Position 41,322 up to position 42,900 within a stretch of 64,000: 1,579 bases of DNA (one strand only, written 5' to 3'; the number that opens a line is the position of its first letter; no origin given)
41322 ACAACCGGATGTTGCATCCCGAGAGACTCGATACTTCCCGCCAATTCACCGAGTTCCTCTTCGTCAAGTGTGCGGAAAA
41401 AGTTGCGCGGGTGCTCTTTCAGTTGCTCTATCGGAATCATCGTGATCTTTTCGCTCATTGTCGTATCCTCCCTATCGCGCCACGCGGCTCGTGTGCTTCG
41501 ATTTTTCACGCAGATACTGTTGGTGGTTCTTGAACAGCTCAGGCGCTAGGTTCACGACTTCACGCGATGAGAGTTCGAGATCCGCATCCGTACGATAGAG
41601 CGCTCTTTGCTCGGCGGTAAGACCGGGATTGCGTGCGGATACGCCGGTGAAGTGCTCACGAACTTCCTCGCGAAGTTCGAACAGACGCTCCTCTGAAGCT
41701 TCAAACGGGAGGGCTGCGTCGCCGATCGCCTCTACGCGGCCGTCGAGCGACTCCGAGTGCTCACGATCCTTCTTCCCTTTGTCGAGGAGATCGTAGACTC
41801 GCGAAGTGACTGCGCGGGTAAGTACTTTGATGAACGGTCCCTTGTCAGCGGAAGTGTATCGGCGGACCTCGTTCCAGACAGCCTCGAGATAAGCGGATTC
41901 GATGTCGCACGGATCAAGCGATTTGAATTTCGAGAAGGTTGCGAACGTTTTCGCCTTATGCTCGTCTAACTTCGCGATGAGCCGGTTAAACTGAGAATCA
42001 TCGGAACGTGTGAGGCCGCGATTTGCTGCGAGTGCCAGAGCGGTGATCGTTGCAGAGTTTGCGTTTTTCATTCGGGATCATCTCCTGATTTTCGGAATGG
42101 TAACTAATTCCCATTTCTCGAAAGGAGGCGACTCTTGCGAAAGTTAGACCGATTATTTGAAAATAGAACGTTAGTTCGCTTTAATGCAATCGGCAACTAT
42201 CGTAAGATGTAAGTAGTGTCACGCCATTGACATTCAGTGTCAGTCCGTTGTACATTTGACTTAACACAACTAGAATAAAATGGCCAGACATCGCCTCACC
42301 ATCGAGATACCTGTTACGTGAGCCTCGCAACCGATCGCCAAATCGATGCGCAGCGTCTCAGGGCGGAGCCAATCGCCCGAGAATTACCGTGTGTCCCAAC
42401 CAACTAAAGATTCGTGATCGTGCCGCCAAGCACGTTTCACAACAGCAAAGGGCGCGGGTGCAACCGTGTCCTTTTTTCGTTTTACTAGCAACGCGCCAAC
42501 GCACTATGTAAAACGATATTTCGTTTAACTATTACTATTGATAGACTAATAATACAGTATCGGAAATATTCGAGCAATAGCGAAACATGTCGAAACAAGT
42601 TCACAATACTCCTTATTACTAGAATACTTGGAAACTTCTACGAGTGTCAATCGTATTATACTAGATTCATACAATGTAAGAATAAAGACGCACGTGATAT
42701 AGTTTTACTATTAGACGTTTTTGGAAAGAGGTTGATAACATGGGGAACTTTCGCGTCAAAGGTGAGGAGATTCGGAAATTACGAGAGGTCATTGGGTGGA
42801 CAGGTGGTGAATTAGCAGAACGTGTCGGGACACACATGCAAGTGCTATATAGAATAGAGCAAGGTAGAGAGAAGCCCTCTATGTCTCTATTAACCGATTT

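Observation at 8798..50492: Roughly ten copies of a non-sigma-A promoter-like motif, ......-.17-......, punctuate the early/middle genes on both strands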

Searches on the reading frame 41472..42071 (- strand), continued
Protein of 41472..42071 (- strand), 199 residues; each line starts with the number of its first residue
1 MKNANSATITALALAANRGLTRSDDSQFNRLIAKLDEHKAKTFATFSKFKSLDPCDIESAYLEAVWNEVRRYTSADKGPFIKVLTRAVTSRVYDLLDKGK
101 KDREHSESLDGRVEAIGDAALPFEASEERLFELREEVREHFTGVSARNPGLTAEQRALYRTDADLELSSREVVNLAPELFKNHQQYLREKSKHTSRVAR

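Call 52: find_encoding_contigs(protein=P0115, flank=10000, max_places=2)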
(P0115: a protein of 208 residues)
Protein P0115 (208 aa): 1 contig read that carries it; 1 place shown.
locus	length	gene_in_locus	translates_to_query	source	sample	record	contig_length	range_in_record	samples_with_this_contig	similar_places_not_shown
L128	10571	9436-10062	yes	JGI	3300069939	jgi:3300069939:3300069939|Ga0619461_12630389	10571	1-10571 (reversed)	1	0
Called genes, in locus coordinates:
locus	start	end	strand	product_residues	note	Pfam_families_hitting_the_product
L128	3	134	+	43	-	?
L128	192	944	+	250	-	PF01520:Amidase_3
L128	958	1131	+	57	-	-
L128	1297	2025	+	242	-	-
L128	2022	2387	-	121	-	-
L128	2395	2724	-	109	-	-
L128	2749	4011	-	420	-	PF13730:HTH_36, PF11638:DnaA_N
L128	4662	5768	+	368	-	PF17989:ALP_N (weak)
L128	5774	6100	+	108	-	-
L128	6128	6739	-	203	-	PF27000:PH_gly_zipper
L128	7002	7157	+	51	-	-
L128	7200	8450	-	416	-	PF01381:HTH_3, PF12844:HTH_19, PF13424:TPR_12 (faint), PF12895:ANAPC3 (faint), PF14559:TPR_19 (faint), PF07719:TPR_2 (faint)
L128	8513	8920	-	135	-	PF01381:HTH_3, PF12844:HTH_19 (weak)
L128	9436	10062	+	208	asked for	-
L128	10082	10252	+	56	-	-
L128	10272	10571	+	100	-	?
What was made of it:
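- L128 keeps three motif copies, but the genes called after its sigma gene are a 56-aa and a partial 100-aa ORF, and ParB is not visible in the stretch held (call 52).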

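Call 56: find_related_loci(query=A3, collection=genome_contigs, flank=10000)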
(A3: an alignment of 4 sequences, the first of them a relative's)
Query A3 (199 aa) in genome_contigs; peptide patterns used: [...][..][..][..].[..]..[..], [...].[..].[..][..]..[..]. (x = any residue, [..] = any of these).
377 stretches matched a pattern; 1 encode a relative of the query (tblastn E <= 1e-3); 1 distinct loci.
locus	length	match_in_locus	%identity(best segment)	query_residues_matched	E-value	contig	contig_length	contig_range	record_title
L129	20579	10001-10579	44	1-193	5e-40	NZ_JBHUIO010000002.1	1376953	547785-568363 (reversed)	Tumebacillus lipolyticus strain KCTC 32289 platanus_K_17_124_2, whole genome shotgun sequence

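Call 65: search_dna_similar(query=window:41472-42071:-, collection=plasmids, mode=protein, max_evalue=0.01, max_rows=15)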
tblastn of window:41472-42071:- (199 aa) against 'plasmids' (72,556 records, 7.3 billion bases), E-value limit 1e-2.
No match.

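Call 80: search_protein_families(library=ncbifam, alignment_id=A2, max_evalue=1)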
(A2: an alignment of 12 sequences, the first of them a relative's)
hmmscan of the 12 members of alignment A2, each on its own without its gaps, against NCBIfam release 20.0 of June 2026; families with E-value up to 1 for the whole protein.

A. member 1, P0001 (199 aa): 1 family
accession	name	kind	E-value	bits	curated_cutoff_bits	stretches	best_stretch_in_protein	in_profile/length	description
NF041236.1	CAS_III-E_sigma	exception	0.08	12.9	100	1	27-117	26-114/206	type III-E CRISPR-associated RpoE-like sigma factor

B. families by the number of members that match (of 12 scanned): 37 families (the first 25 are shown)
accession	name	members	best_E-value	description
NF006170.0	PRK08311.1-1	4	2.7e-06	RNA polymerase sigma factor SigI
NF041236.1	CAS_III-E_sigma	4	0.01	type III-E CRISPR-associated RpoE-like sigma factor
TIGR02937.1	sigma70-ECF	3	1e-09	sigma-70 family RNA polymerase sigma factor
NF006178.0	PRK08311.2-6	3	1.4e-05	RNA polymerase sigma factor SigI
TIGR02985.1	Sig70_bacteroi1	3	3.6e-05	RNA polymerase sigma-70 factor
NF006176.0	PRK08311.2-4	2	5.7e-06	RNA polymerase sigma factor SigI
NF007230.0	PRK09648.1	2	2.7e-05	RNA polymerase sigma factor ShbA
TIGR02895.1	spore_sigI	2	0.00025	RNA polymerase sigma-I factor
NF008890.0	PRK11924.1-3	2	0.0063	RNA polymerase sigma factor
NF006175.0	PRK08311.2-3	2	0.011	RNA polymerase sigma factor SigI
NF005248.0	PRK06759.1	1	7.6e-06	RNA polymerase factor sigma-70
NF009166.1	PRK12513.1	1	3.7e-05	RNA polymerase sigma factor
NF009178.0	PRK12526.1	1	4.7e-05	RNA polymerase sigma factor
NF007228.0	PRK09646.1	1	0.00017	ECF RNA polymerase sigma factor SigK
NF009168.0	PRK12515.1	1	0.00065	RNA polymerase sigma factor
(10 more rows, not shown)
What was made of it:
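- Closest known: ECF. Same: TIGR02937 hits occur in family members (call 80).
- Family members score against SigI and ECF models (call 80), so a host paralogue could share the specificity.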

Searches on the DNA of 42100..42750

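Call 94: search_rna_families(source=window, start=42100, end=42750, threshold=evalue, max_evalue=1)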
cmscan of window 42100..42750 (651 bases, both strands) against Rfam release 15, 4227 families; matches with E-value up to 1: 0.
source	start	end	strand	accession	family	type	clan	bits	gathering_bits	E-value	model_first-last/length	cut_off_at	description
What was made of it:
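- Tried and rejected: No match (call 94).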
